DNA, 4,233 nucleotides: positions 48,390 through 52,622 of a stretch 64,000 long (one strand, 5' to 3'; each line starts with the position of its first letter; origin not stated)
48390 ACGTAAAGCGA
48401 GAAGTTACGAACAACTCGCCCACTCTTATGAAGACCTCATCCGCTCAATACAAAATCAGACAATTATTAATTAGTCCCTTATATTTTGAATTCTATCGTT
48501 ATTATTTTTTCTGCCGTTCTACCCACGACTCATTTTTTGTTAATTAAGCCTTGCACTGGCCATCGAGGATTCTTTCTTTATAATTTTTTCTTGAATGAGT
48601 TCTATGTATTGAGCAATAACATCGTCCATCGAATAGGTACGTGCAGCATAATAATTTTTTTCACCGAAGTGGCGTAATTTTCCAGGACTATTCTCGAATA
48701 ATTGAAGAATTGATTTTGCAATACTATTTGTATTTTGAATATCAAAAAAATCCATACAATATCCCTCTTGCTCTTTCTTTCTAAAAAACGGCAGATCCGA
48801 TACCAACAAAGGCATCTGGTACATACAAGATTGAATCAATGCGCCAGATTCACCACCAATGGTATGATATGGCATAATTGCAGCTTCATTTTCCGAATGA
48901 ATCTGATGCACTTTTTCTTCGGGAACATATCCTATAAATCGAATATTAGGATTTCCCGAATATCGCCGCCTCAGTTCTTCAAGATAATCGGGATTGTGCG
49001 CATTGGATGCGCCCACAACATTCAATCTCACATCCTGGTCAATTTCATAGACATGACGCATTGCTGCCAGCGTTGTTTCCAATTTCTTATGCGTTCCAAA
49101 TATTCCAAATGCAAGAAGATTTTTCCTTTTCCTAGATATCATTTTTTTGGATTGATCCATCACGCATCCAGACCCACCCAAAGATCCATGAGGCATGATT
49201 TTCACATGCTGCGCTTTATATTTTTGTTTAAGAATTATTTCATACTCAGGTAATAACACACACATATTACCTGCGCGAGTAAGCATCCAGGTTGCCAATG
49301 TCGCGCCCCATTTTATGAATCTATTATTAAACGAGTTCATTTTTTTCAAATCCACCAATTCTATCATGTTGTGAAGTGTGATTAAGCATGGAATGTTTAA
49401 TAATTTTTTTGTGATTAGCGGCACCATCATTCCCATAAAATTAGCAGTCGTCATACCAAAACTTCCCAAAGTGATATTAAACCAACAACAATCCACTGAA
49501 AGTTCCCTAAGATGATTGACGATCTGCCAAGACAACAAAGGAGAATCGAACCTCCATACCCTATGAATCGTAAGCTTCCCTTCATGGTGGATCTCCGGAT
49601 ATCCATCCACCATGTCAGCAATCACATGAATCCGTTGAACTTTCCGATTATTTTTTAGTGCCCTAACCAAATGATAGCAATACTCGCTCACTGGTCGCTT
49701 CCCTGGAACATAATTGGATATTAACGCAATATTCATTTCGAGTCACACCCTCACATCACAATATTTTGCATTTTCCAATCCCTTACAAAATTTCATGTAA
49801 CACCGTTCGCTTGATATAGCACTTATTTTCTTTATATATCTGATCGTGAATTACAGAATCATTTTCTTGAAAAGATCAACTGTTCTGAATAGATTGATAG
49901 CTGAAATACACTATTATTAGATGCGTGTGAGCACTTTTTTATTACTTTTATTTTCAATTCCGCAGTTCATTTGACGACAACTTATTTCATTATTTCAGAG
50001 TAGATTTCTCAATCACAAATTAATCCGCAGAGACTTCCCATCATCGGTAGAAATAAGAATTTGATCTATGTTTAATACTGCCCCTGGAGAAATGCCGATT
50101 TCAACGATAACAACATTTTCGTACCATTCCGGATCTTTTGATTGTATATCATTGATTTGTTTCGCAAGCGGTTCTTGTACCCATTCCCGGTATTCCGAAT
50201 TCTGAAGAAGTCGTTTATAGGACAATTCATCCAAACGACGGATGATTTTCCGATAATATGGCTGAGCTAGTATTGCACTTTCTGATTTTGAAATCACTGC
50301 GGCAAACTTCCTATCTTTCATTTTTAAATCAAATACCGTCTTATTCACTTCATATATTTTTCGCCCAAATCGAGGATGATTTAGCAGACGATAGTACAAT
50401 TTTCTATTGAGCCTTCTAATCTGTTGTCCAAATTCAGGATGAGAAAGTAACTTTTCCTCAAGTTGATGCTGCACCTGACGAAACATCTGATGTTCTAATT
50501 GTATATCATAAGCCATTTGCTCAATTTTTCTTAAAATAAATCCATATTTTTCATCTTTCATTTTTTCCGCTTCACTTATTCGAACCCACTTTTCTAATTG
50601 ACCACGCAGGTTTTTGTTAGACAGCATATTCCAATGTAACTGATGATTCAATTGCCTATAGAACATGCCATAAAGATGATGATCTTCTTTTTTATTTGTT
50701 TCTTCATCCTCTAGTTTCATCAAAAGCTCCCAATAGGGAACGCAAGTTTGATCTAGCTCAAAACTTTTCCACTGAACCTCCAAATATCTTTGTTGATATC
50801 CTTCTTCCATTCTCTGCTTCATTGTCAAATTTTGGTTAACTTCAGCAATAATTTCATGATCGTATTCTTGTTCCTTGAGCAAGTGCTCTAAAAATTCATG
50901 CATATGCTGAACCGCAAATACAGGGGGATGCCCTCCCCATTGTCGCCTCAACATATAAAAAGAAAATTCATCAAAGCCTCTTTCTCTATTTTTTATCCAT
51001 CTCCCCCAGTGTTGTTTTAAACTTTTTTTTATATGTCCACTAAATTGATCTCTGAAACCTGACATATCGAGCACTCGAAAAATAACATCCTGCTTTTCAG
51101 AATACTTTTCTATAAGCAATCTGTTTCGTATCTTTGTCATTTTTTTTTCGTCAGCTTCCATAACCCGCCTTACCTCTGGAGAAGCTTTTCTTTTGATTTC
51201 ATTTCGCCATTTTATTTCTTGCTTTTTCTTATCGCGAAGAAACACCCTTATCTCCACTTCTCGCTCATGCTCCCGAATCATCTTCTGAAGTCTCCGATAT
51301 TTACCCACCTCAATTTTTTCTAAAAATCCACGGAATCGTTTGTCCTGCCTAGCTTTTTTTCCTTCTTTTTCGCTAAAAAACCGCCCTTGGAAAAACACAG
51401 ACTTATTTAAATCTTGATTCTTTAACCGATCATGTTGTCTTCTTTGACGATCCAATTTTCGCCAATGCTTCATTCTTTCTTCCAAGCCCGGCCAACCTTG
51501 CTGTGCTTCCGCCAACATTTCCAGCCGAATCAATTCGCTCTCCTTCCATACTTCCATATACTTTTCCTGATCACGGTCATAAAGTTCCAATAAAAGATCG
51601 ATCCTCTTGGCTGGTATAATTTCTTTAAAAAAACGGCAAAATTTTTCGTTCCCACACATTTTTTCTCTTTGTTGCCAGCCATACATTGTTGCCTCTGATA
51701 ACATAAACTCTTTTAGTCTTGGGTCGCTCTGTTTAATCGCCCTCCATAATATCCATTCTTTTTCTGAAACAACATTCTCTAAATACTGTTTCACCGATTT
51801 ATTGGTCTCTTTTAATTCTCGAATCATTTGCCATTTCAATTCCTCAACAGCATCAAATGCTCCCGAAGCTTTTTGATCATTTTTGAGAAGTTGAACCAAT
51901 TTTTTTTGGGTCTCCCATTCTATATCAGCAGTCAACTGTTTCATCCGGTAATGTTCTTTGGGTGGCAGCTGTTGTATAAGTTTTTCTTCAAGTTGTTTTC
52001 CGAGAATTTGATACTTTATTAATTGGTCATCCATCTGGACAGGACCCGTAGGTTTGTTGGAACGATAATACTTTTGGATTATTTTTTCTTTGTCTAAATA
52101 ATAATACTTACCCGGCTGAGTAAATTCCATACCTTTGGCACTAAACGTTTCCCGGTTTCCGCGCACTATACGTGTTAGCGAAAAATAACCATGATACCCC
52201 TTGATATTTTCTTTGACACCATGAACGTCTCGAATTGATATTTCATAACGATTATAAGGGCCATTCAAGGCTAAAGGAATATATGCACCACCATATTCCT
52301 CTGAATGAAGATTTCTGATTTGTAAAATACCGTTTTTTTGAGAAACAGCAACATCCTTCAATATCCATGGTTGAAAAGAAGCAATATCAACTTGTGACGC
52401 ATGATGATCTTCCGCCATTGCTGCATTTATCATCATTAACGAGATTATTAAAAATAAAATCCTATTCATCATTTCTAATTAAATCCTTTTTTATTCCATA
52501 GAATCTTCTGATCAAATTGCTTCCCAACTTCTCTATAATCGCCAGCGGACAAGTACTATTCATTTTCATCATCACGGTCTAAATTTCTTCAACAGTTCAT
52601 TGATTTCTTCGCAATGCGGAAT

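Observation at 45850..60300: A 14.5-kb AT-rich island encoding a methyltransferase, two glycosyltransferases and three large orphan envelope proteins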

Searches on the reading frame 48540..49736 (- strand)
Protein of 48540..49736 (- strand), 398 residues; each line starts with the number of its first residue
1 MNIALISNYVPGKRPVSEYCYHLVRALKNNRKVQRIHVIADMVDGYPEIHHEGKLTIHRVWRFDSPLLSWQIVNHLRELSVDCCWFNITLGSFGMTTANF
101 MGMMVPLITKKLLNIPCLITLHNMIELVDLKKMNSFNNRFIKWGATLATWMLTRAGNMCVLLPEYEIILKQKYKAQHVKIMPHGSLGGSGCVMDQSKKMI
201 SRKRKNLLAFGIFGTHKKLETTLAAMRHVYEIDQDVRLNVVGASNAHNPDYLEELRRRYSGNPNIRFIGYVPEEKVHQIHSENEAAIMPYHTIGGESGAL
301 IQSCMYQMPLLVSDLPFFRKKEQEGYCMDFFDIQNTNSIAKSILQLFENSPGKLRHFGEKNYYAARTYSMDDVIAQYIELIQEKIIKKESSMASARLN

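Call 5: search_protein_families(library=pfam, proteins=[window:48540-49736:-], max_evalue=0.01)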
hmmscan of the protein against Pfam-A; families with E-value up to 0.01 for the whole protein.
window:48540-49736:- (398 aa): 3 families
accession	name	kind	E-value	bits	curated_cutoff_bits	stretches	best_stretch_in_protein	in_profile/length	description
PF00534.26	Glycos_transf_1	-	1.8e-13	50.8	26.4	1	200-360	11-168/172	Glycosyl transferases group 1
PF13692.12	Glyco_trans_1_4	-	2.2e-10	41.4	27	1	205-349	2-142/142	Glycosyl transferases group 1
PF13439.12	Glyco_transf_4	-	0.0027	18.2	28.5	1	17-165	5-144/170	Glycosyltransferase Family 4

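Call 6: search_protein_families(library=ncbifam, proteins=[window:48540-49736:-], max_evalue=0.01)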
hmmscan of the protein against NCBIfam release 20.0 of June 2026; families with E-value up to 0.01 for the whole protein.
window:48540-49736:- (398 aa): 6 families
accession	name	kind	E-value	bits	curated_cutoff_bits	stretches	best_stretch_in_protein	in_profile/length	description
NF038255.1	exopoly_VpsD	equivalog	1.2e-05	24.4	300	1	195-383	194-378/381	VpsD family glycosyltransferase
TIGR04157.1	glyco_rSAM_CFB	subfamily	0.00049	19.2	400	1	200-345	223-370/406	TIGR04157 family glycosyltransferase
NF038229.1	Glyco4_Geo_Pelo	equivalog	0.00071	18.7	400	1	175-383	132-335/338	GPMC system family 4 glycosyltransferase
TIGR04348.1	TIGR04348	equivalog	0.00077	18.6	300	1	207-355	137-282/310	selenoneine biosynthesis selenosugar synthase SenB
TIGR03999.1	thiol_BshA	equivalog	0.0013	17.7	273.7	0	251-383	243-372/375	N-acetyl-alpha-D-glucosaminyl L-malate synthase BshA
TIGR04063.1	stp3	hypoth_equivalog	0.0063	15.4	442.05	0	206-284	214-291/397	TIGR04063 family PEP-CTERM/XrtA system glycosyltransferase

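Call 71: find_homologous_proteins(query=window:48540-49736:-, max_evalue=1e-10)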
Query window:48540-49736:- (398 aa): 6 proteins with E <= 1e-10 among 2185 candidates.
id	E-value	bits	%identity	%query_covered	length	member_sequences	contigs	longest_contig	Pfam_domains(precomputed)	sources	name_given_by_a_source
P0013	1.3e-272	922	100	100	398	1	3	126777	PF00534.27,PF13692.13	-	-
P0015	2.3e-114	401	48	96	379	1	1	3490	PF00534.27,PF13579.13,PF13692.13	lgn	-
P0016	3.9e-110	387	46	98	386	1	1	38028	PF00534.27,PF13692.13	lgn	-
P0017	1.3e-109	385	47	99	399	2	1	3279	PF00534.27,PF13579.13,PF13439.13,PF13692.13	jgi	-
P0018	2.1e-72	263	44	79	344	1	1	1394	PF00534.27,PF13692.13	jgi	jgi:glycosyltransferase involved in cell wall biosynthesis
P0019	2.9e-49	186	44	61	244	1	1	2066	PF00534.27,PF13692.13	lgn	-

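Call 72: find_encoding_contigs(protein=P0016, flank=10000, max_places=3)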
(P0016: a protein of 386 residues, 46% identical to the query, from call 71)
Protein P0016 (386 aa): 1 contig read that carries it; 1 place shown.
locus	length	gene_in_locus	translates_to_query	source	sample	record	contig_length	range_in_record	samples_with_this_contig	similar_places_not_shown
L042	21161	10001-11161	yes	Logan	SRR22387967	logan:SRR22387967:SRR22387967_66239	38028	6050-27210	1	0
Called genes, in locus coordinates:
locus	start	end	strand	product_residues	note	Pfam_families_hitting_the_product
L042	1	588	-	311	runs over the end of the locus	-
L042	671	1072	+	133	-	PF01245:Ribosomal_L19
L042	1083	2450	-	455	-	PF01545:Cation_efflux, PF16916:ZT_dimer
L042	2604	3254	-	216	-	PF03734:YkuD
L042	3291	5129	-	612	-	PF00009:GTP_EFTU, PF01926:MMR_HSR1 (faint), PF03144:GTP_EFTU_D2, PF22042:EF-G_D2, PF14492:EFG_III (weak), PF00679:EFG_C, PF21018:BipA_C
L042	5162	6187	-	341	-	-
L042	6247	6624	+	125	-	-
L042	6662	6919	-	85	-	-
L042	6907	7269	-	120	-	PF18924:DUF5674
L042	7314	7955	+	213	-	PF25917:BSH_RND, PF25973:BSH_CzcB (weak), PF25990:Beta-barrel_YknX (faint)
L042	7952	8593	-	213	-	PF00565:SNase (weak)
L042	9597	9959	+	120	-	PF00892:EamA (weak)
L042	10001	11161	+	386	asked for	PF00534:Glycos_transf_1, PF13692:Glyco_trans_1_4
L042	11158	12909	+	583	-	-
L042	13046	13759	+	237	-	PF00535:Glycos_transf_2, PF10111:Glyco_tranf_2_2, PF13506:Glyco_transf_21 (weak), PF13641:Glyco_tranf_2_3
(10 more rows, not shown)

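Call 73: find_encoding_contigs(protein=P0017, flank=10000, max_places=3)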
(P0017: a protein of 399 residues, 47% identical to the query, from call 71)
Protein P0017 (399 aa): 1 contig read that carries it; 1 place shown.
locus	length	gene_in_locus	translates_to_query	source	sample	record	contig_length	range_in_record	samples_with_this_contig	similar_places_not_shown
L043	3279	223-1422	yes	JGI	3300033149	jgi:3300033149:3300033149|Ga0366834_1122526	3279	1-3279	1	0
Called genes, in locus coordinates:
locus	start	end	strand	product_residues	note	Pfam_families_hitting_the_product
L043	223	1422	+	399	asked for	PF13439:Glyco_transf_4 (faint), PF13579:Glyco_trans_4_4, PF00534:Glycos_transf_1, PF13692:Glyco_trans_1_4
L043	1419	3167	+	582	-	-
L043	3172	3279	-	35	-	?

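Call 107: search_protein_families(library=padloc, proteins=[window:48540-49736:-], max_evalue=0.001)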
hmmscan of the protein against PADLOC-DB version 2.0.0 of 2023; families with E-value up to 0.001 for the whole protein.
window:48540-49736:- (398 aa): 0 families

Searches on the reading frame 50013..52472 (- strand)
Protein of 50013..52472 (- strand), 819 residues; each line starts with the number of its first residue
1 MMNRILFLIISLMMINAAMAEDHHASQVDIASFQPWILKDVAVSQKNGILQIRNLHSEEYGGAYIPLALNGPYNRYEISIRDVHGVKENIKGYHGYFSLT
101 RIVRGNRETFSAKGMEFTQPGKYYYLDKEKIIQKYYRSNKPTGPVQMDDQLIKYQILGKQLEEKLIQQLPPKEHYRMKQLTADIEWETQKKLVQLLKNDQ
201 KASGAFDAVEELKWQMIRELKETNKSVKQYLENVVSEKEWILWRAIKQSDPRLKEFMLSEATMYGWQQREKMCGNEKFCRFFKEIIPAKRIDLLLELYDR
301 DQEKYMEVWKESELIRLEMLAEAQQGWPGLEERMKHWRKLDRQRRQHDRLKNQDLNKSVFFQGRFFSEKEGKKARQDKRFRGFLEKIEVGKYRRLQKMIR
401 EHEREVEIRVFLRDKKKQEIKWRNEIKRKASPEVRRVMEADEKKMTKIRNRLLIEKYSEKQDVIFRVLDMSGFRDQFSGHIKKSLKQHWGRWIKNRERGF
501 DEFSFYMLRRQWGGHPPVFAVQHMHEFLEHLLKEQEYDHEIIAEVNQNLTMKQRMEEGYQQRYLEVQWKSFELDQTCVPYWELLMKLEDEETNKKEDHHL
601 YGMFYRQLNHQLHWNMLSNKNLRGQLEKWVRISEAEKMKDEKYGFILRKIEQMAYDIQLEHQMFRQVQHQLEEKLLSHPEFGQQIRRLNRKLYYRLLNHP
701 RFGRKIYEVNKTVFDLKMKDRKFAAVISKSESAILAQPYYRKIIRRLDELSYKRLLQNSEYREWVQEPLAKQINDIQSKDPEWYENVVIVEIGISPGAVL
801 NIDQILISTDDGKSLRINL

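Call 5: search_protein_families(library=pfam, proteins=[window:50013-52472:-], max_evalue=0.01)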
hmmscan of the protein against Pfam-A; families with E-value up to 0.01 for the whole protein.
window:50013-52472:- (819 aa): 0 families

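Call 6: search_protein_families(library=ncbifam, proteins=[window:50013-52472:-], max_evalue=0.01)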
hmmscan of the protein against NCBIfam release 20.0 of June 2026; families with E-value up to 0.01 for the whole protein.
window:50013-52472:- (819 aa): 0 families

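Call 37: list_cluster_members(proteins=[P0001, window:50013-52472:-, window:59385-60239:-, window:46019-46819:+, window:47185-48474:+, window:48540-49736:-])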
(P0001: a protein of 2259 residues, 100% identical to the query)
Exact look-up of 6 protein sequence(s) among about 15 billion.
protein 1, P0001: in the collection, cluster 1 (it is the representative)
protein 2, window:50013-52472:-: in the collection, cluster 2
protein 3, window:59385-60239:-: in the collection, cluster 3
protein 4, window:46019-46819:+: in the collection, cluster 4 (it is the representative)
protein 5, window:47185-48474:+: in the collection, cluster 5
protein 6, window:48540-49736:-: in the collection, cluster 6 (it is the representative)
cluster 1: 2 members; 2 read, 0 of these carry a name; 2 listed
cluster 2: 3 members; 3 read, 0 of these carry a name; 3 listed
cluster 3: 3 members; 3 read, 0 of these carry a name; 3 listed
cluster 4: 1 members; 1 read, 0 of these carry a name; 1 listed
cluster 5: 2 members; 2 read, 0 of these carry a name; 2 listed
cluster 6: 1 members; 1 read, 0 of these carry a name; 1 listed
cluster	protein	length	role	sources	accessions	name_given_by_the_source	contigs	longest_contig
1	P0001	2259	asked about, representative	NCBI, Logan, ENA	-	-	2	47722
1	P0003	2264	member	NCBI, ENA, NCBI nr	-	-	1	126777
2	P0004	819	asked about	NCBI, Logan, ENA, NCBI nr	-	-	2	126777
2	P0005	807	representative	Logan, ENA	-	-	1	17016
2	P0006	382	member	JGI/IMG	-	-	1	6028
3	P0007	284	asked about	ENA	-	-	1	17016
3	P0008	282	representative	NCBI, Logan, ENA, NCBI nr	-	-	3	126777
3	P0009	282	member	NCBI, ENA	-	-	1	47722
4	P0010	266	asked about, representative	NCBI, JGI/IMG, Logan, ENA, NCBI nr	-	-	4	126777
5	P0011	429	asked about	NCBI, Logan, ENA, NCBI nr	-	-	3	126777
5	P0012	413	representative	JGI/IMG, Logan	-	-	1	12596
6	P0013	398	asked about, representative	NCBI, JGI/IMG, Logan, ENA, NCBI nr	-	-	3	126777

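Call 39: find_homologous_proteins(query=window:50013-52472:-)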
Query window:50013-52472:- (819 aa): 1 proteins with E <= 0.001 among 7283 candidates.
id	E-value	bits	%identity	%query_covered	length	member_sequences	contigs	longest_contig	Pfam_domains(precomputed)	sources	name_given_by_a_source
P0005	0.0e+0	1820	100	99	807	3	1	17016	-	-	-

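Call 88: search_protein_families(library=phrogs, proteins=[window:50013-52472:-], max_evalue=0.01)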
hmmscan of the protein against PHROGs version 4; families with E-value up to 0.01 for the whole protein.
window:50013-52472:- (819 aa): 0 families

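Call 107: search_protein_families(library=padloc, proteins=[window:50013-52472:-], max_evalue=0.001)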
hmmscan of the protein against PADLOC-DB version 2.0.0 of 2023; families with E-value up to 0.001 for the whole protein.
window:50013-52472:- (819 aa): 0 families
